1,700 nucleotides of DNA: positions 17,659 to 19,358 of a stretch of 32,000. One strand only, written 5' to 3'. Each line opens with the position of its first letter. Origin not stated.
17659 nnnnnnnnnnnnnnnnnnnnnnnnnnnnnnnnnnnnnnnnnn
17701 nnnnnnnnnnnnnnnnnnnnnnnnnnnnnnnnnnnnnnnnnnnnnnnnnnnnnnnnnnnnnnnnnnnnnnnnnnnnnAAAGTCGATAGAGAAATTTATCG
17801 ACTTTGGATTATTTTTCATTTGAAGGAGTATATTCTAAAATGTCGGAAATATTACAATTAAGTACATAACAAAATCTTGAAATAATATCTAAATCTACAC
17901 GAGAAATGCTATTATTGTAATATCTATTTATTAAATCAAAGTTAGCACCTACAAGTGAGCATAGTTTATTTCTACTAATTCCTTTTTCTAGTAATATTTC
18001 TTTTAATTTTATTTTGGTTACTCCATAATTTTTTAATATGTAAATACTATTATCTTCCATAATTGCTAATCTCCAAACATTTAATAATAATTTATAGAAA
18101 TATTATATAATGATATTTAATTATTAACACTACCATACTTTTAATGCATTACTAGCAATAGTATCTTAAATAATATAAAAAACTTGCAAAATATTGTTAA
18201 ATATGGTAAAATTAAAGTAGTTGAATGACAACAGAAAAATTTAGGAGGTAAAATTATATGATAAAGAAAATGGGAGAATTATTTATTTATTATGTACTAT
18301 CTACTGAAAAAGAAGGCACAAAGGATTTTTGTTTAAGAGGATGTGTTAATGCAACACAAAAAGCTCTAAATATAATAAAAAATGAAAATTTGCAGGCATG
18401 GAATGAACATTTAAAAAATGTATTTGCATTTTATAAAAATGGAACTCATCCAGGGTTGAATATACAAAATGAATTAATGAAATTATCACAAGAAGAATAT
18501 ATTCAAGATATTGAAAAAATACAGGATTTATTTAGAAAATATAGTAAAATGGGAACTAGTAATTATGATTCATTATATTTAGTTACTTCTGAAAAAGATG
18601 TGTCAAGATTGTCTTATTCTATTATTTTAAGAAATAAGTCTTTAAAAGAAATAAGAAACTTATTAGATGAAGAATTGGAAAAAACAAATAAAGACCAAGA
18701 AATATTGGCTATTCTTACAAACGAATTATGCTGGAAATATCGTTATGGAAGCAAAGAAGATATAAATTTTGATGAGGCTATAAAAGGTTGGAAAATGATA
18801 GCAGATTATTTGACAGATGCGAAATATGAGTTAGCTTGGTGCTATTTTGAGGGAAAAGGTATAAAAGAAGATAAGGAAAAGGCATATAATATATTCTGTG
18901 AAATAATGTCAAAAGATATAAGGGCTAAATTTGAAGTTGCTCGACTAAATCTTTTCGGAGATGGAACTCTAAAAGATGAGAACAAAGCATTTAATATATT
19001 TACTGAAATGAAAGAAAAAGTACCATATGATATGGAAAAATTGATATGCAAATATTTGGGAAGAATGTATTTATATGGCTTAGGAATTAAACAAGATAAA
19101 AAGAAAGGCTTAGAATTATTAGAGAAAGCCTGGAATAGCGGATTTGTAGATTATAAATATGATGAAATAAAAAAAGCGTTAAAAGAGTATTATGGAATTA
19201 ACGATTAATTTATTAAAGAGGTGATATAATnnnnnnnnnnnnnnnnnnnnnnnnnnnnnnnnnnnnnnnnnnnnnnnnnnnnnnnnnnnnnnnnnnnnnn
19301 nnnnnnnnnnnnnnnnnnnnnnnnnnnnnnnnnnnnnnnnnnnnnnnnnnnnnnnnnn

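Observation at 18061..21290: Four-gene cargo operon paired with a divergent XRE gene (SLR protein, charged coiled-coil protein, SLR protein, DUF3592-like membrane protein) matching no system I recognise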

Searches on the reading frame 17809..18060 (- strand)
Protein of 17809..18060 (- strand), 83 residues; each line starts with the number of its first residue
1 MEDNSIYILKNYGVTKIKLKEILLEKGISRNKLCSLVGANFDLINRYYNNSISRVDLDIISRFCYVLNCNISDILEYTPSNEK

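Call 5: search_protein_families(library=pfam, proteins=[window:17809-18060:-], max_evalue=0.1)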
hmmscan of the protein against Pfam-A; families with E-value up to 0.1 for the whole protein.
window:17809-18060:- (83 aa): 1 family
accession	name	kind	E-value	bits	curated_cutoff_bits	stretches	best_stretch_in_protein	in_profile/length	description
PF13443.12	HTH_26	-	1.4e-15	57.7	22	1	18-79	1-62/63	Cro/C1-type HTH DNA-binding domain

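Call 6: search_protein_families(library=padloc, proteins=[window:17809-18060:-], max_evalue=0.1)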
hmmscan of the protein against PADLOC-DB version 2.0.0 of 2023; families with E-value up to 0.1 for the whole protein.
window:17809-18060:- (83 aa): 0 families

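Call 7: search_protein_families(library=ncbifam, proteins=[window:17809-18060:-], max_evalue=0.1)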
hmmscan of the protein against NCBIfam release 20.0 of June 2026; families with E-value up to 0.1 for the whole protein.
window:17809-18060:- (83 aa): 3 families
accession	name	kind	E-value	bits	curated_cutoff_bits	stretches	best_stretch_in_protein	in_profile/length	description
NF000090.1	trans_reg_VanU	equivalog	0.0058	16.8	150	1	16-80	5-67/75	glycopeptide resistance transcriptional regulator VanU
NF040499.1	Bdr_N_group1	subfamily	0.013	15.3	40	1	42-61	22-41/52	Bdr family repetitive protein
NF002383.0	PRK01392.1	subfamily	0.033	13.7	158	1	7-66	93-149/185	citrate lyase holo-ACP synthase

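Call 8: search_protein_families(library=phrogs, proteins=[window:17809-18060:-], max_evalue=0.1)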
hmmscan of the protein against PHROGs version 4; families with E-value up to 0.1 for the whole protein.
window:17809-18060:- (83 aa): 6 families
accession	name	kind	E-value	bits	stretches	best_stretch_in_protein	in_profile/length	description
phrog_3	-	transcription regulation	7.5e-06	27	1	10-80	84-153/430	transcriptional repressor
phrog_8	-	transcription regulation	0.00057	20.4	1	18-78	80-139/346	transcriptional regulator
phrog_2967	-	transcription regulation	0.001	19.7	1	17-79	13-74/225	transcriptional regulator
phrog_1468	-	transcription regulation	0.024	15.2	0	16-38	9-31/67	transcriptional repressor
phrog_11432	-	unknown function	0.036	14.5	1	3-51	114-161/319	-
phrog_147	-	transcription regulation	0.082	14.3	0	17-64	7-54/100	transcriptional regulator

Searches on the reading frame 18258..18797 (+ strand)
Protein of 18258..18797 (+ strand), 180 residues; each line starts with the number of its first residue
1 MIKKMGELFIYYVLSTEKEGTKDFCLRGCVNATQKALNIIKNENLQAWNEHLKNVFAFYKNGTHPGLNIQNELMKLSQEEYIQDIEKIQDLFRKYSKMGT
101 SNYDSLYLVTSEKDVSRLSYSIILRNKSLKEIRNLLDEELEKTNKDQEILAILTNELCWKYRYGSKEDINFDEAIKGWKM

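Call 28: find_homologous_proteins(query=window:18258-18797:+, max_evalue=0.001)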
Query window:18258-18797:+: 50 candidates shared short words with the query, none scored E <= 0.001.

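Call 48: search_protein_families(library=pfam, proteins=[window:18258-18737:+], max_evalue=10)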
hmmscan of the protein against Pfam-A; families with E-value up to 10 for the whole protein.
window:18258-18737:+ (160 aa): 5 families
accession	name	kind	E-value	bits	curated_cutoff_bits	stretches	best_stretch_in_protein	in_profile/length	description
PF00377.23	Prion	-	0.01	16.3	25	1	10-45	27-62/116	Prion/Doppel alpha-helical domain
PF09810.15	Exo5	-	0.034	14.1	25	1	52-148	212-297/367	Exonuclease V - a 5' deoxyribonuclease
PF24865.1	DUF7731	-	0.11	12.8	27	1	14-43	33-62/101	Domain of unknown function (DUF7731)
PF24172.1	CdiI_ImmP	-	0.14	12.8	33.2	1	28-89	6-67/129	CdiI immunity protein EcoliA0-like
PF09085.16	Adhes-Ig_like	-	0.21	12.1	25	1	113-154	31-72/110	Adhesion molecule, immunoglobulin-like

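Call 56: search_protein_representatives(protein=window:18258-18737:+)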
Query: 160 residues. Proteins with E-value up to 0.001 (for the whole library): 11; up to 1e-10: 5; up to 1e-30: 2. The best 11 are listed.
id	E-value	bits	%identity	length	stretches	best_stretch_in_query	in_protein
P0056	3.7e-33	131.1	49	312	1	2-159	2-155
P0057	6.7e-33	130.2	51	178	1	2-143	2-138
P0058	3.2e-27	111.8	48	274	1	15-159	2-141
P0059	1.3e-19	87.1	34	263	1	3-150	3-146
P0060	7.1e-19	84.7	39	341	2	42-146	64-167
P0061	5.0e-10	56.0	27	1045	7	18-105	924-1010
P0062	2.2e-09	53.9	37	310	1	2-148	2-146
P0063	7.2e-08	49.0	56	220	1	98-160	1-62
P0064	1.3e-07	48.1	28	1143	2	45-81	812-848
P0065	4.9e-06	43.0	34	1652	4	31-71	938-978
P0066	9.5e-06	42.1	52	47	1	2-43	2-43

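Call 57: search_protein_families(library=pfam, proteins=[P0056, P0058, P0059, P0060, P0061, P0062, P0064, P0065], max_evalue=0.001)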
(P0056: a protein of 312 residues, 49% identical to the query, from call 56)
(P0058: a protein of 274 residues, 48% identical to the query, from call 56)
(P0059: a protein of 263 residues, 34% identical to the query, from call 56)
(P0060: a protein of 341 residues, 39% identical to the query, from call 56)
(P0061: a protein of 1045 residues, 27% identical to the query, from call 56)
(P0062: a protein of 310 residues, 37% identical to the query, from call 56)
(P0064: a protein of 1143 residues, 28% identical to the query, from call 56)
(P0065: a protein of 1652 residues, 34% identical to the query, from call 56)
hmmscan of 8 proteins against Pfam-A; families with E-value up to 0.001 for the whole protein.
P0056 (312 aa): 1 family
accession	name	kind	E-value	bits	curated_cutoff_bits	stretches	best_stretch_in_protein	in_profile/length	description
PF08238.18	Sel1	-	3.5e-18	65.8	30.7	1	263-287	7-31/36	Sel1 repeat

P0058 (274 aa): 0 families

P0059 (263 aa): 1 family
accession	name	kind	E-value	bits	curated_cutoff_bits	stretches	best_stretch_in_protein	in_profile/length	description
PF08238.18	Sel1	-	5.2e-10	39.9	30.7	0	184-213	6-35/36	Sel1 repeat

P0060 (341 aa): 1 family
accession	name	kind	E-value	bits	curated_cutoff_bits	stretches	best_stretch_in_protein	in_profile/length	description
PF08238.18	Sel1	-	5.9e-14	52.4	30.7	0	251-276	5-30/36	Sel1 repeat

P0061 (1045 aa): 9 families
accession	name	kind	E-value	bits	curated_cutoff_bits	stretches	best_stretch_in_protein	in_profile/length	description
PF00887.24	ACBP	-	8.2e-215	696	28.3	9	931-1003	2-75/76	Acyl CoA binding protein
PF15313.11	HEXIM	-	1.6e-16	61.2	29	0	296-314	119-137/142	Hexamethylene bis-acetamide-inducible protein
PF00373.23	FERM_M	-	3.1e-10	40.9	23.8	0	292-315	80-103/112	FERM central domain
PF07145.20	PAM2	-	1e-07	31.6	20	0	774-780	10-16/18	Ataxin-2 C-terminal region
PF04362.19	Iron_traffic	-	1.3e-06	28.5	27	0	512-530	30-48/88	Bacterial Fe(2+) trafficking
PF22383.1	AVR-Pik_HID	-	1.3e-05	25.6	27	0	193-205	41-53/61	AVR-Pik-like, HMA interaction domain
PF11969.13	DcpS_C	-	5.4e-05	24.1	24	0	357-384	63-90/114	Scavenger mRNA decapping enzyme C-term binding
PF15275.11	PEHE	-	0.0002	22.3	34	0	744-805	39-91/127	PEHE domain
PF00738.24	Polyhedrin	-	0.00048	20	25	0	836-885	38-87/232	Polyhedrin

P0062 (310 aa): 1 family
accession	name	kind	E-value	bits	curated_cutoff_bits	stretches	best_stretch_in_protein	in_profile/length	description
PF08238.18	Sel1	-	1.5e-15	57.5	30.7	1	217-241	3-27/36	Sel1 repeat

P0064 (1143 aa): 5 families
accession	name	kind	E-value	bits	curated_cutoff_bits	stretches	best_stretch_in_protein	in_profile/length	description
PF08037.16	Attractin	-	2.6e-20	72.6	25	0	596-619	17-40/55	Attractin family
PF24188.1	DUF7416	-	4.7e-16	58.6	27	0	1048-1068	27-47/69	Family of unknown function (DUF7416)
PF17283.8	Zn_ribbon_SprT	-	1.4e-06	28.6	28.1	0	791-805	10-24/38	SprT-like zinc ribbon domain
PF07370.16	DUF1489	-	6.2e-05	23.2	25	0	953-987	6-40/138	Protein of unknown function (DUF1489)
PF10304.15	RTP1_C2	-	7.5e-05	22.7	21.1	0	449-460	11-22/34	Required for nuclear transport of RNA pol II C-terminus 2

P0065 (1652 aa): 1 family
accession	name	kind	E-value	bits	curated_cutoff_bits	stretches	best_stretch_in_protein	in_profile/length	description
PF01030.30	Recep_L_domain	-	7.8e-11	42.5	21.8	0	807-850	16-63/112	Receptor L domain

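Call 63: search_dna_similar(query=window:18258-18797:+, collection=plasmids, mode=protein, max_evalue=0.001)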
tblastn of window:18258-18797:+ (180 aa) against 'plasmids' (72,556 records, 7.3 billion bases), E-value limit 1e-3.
No match.

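Call 84: search_solved_structures(query=A5, max_evalue=10)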
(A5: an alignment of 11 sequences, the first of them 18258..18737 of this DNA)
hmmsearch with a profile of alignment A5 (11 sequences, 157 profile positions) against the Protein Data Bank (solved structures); distinct sequences matched with E-value up to 10: 3.
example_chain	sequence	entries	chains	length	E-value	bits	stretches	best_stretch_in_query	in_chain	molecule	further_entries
9k91_A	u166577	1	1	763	0.071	16.4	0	57-103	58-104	Histone deacetylase 6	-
8i6v_D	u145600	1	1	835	0.68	13.2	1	29-99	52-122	Vacuolar transporter chaperone 3 complex subunit 3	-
7ytj_E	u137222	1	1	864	1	12.6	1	29-99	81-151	Vacuolar transporter chaperone 3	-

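Call 113: find_related_loci(query=A5, collection=viral_contigs, flank=6000)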
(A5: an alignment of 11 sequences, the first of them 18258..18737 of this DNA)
Query A5 (160 aa) in viral_contigs; peptide patterns used: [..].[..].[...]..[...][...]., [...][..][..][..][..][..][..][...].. (x = any residue, [..] = any of these).
70 stretches matched a pattern, but none encodes a relative of the query by tblastn (E <= 1e-3).

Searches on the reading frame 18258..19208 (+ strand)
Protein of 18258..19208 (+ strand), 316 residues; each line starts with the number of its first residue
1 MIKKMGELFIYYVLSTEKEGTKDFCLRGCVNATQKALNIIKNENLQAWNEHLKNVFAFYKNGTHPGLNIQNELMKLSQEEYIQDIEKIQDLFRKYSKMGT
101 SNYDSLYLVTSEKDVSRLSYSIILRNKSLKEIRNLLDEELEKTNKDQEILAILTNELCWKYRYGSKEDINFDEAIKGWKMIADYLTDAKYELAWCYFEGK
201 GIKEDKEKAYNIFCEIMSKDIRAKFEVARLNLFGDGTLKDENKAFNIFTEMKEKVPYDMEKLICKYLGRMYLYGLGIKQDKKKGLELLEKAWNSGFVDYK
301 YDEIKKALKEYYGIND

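Call 5: search_protein_families(library=pfam, proteins=[window:18258-19208:+], max_evalue=0.1)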
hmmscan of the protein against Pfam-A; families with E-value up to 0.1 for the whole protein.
window:18258-19208:+ (316 aa): 3 families
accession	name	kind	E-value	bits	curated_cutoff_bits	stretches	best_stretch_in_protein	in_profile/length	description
PF08238.18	Sel1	-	5.5e-17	62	30.7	2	266-291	6-31/36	Sel1 repeat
PF09810.15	Exo5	-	0.0025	17.8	25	1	53-170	213-316/367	Exonuclease V - a 5' deoxyribonuclease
PF00377.23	Prion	-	0.025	15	25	0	10-45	27-62/116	Prion/Doppel alpha-helical domain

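Call 6: search_protein_families(library=padloc, proteins=[window:18258-19208:+], max_evalue=0.1)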
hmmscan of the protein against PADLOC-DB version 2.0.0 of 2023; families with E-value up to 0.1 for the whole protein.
window:18258-19208:+ (316 aa): 0 families

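Call 7: search_protein_families(library=ncbifam, proteins=[window:18258-19208:+], max_evalue=0.1)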
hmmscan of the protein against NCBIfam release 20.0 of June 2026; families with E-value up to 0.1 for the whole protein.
window:18258-19208:+ (316 aa): 2 families
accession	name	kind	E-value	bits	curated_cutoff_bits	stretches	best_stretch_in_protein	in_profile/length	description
NF045484.1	TransRegExoR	equivalog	0.003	16.9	450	1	160-221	48-110/267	exopolysaccharide production regulator ExoR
TIGR00208.1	fliS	equivalog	0.03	14.5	53.75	0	242-273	55-86/124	flagellar export chaperone FliS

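Call 8: search_protein_families(library=phrogs, proteins=[window:18258-19208:+], max_evalue=0.1)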
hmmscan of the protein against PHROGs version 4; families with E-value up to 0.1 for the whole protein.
window:18258-19208:+ (316 aa): 2 families
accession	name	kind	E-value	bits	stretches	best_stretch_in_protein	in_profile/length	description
phrog_8741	-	unknown function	3.8e-12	47.1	1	155-295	41-180/380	-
phrog_24332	-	unknown function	0.066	13.9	0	96-150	49-105/165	-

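Call 38: search_solved_structures(query=window:18258-19205:+, max_evalue=1)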
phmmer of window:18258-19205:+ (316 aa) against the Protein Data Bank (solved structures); distinct sequences matched with E-value up to 1: 14.
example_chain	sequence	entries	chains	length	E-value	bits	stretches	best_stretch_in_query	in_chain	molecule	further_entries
8sxq_A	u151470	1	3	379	3.8e-10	42.8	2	160-296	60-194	SEL-1 repeat protein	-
6ork_A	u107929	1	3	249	3.2e-09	39.7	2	159-298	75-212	Sel1 repeat protein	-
8ket_C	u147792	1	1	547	6.9e-09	38.6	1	158-263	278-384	Protein sel-1 homolog 1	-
9uav_C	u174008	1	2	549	7.1e-09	38.6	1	158-263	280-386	Protein sel-1 homolog 1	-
8kes_D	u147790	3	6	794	7.3e-08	35.3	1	158-262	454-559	Protein sel-1 homolog 1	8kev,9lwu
9og0_C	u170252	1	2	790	2.3e-07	33.6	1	158-262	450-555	Protein sel-1 homolog 1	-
9fqr_Il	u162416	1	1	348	7.4e-06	28.7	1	188-297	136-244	LRP2-binding protein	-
6onw_A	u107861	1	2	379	3.6e-05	26.4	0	262-296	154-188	Sel1 repeat protein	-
6deh_A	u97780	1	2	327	5.2e-05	25.9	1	171-297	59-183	TPR repeat protein, protein-protein interaction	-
5b26_A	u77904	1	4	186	5.8e-05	25.7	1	158-238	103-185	Protein sel-1 homolog 1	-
6orc_A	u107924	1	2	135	0.00053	22.6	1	143-211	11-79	Sel1 repeat protein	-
1ouv_A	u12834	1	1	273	0.047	16.2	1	168-292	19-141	conserved hypothetical secreted protein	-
7klz_A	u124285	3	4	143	0.36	13.3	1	184-249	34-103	Speckle-type POZ protein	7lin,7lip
2cr2_A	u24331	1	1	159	0.47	12.9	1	184-248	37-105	Speckle-type POZ protein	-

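Call 54: predict_structure(protein=window:18258-19205:+)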
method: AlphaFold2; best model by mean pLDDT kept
length: 316 residues; sequences in the alignment: 1
mean_pLDDT: 58.7   pTM: 0.47
mean pLDDT of the five models: 58.7, 58.2, 53.9, 47.6, 45.8
residues with pLDDT >= 90: 0; 70-90: 128; 50-70: 66; < 50: 122
segments of 3 or more residues with pLDDT < 50: 1-119, 200-202
pLDDT, mean of each block of 10 residues (from residue 1): 27 30 29 34 39 35 38 42 43 40 31 46 69 83 76 69 66 70 64 64 63 80 84 68 81 74 74 71 76 68 77 72
secondary structure, 60 per line:
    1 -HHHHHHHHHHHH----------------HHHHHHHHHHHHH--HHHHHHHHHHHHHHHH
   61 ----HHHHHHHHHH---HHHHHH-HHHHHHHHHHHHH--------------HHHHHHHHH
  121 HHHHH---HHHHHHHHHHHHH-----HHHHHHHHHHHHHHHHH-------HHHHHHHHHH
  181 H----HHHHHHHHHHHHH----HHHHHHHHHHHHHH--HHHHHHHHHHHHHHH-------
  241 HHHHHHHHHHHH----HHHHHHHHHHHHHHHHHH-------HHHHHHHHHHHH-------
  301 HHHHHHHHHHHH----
elements in order: H2-13 H30-42 H45-60 H65-74 H78-83 H85-97 H112-125 H129-141 H147-163 H171-181 H186-198 H203-216 H219-233 H241-252 H257-274 H282-293 H301-312

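Call 55: find_related_loci(query=A2, collection=metagenome_contigs, flank=6000)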
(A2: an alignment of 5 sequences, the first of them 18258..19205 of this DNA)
Query A2 (316 aa) in metagenome_contigs; peptide patterns used: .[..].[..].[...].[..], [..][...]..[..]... (x = any residue, [..] = any of these).
600 stretches matched a pattern (row limit reached: there are more); 2 encode a relative of the query (tblastn E <= 1e-3); 2 distinct loci.
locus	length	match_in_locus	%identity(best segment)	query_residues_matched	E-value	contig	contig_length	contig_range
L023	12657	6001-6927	52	1-314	5e-99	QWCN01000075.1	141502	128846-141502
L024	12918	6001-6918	49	1-312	4e-88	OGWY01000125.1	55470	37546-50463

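Call 60: search_protein_families(library=pfam, proteins=[L024:7625-8275:+, L024:3665-4717:+, L024:4741-5418:+], max_evalue=0.1)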
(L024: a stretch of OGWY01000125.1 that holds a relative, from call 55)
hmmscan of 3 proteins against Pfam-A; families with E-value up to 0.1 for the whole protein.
L024:7625-8275:+ (217 aa): 0 families

L024:3665-4717:+ (351 aa): 4 families
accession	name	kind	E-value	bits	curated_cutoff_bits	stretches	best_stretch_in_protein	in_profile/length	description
PF08239.17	SH3_3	-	5.7e-11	42.9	27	1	285-340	3-54/54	Bacterial SH3 domain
PF06347.19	SH3_4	-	0.00041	20.5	24.1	1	283-319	3-39/56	Bacterial SH3 domain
PF04286.17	DUF445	-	0.031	14.6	33.8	0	112-190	122-187/368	Protein of unknown function (DUF445)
PF15508.11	NAAA-beta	-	0.057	14.3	27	0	90-109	34-53/63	beta subunit of N-acylethanolamine-hydrolyzing acid amidase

L024:4741-5418:+ (226 aa): 2 families
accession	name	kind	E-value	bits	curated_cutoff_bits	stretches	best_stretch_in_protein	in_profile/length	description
PF12686.12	DUF3800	-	7.3e-06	27.2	21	1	9-186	1-143/149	Protein of unknown function (DUF3800)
PF04677.20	CwfJ_C_1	-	0.013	15.8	21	1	97-153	45-102/122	Protein similar to CwfJ C-terminus 1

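Call 76: search_dna_similar(query=L024:7625-8275:+, collection=plasmids, mode=protein, max_evalue=0.01)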
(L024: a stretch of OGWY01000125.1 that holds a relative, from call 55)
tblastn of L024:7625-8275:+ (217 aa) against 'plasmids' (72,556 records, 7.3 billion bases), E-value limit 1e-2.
No match.

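Call 93: search_protein_families(library=padloc, proteins=[L024:7625-8275:+, L024:4741-5418:+], max_evalue=0.01)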
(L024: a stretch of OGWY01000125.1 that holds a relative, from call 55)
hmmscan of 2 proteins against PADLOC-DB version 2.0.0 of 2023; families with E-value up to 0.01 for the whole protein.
L024:7625-8275:+ (217 aa): 0 families

L024:4741-5418:+ (226 aa): 0 families

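Call 96: search_protein_families(library=phrogs, proteins=[L024:7625-8275:+], max_evalue=0.01)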
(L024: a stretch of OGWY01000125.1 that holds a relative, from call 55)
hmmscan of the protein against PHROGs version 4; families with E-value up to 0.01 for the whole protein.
L024:7625-8275:+ (217 aa): 0 families

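Call 115: list_cluster_members(proteins=[window:18258-19205:+, window:19930-20754:+, window:20785-21261:+, window:17809-18057:-, window:21289-22380:-])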
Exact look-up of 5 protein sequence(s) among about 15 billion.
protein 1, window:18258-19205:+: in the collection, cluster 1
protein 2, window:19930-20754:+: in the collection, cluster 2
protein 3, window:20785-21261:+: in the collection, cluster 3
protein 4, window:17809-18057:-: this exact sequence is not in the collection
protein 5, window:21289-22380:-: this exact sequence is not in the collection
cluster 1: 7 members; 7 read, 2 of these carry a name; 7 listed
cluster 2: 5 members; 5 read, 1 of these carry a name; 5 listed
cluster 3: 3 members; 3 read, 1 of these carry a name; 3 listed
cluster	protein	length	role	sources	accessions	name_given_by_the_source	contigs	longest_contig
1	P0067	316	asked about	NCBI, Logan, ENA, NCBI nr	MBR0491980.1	MAG: sel1 repeat family protein [Clostridia bacterium] | sel1 repeat family protein [Clostridia bacterium]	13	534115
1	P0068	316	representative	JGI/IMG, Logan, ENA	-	TPR repeat protein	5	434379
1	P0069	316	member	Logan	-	-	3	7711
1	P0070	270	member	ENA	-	-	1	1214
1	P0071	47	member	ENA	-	-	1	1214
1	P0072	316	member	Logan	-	-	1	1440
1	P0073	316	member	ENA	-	-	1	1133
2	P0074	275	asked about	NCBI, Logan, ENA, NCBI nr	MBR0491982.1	MAG: SEL1-like repeat protein [Clostridia bacterium] | SEL1-like repeat protein [Clostridia bacterium]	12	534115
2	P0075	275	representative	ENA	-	-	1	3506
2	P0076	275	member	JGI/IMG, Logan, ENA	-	-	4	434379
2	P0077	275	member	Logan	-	-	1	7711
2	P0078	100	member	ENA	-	-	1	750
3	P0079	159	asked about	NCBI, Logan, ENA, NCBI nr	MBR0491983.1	MAG: hypothetical protein IJJ82_08115 [Clostridia bacterium] | hypothetical protein [Clostridia bacterium]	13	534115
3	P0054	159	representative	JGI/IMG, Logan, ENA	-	-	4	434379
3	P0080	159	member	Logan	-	-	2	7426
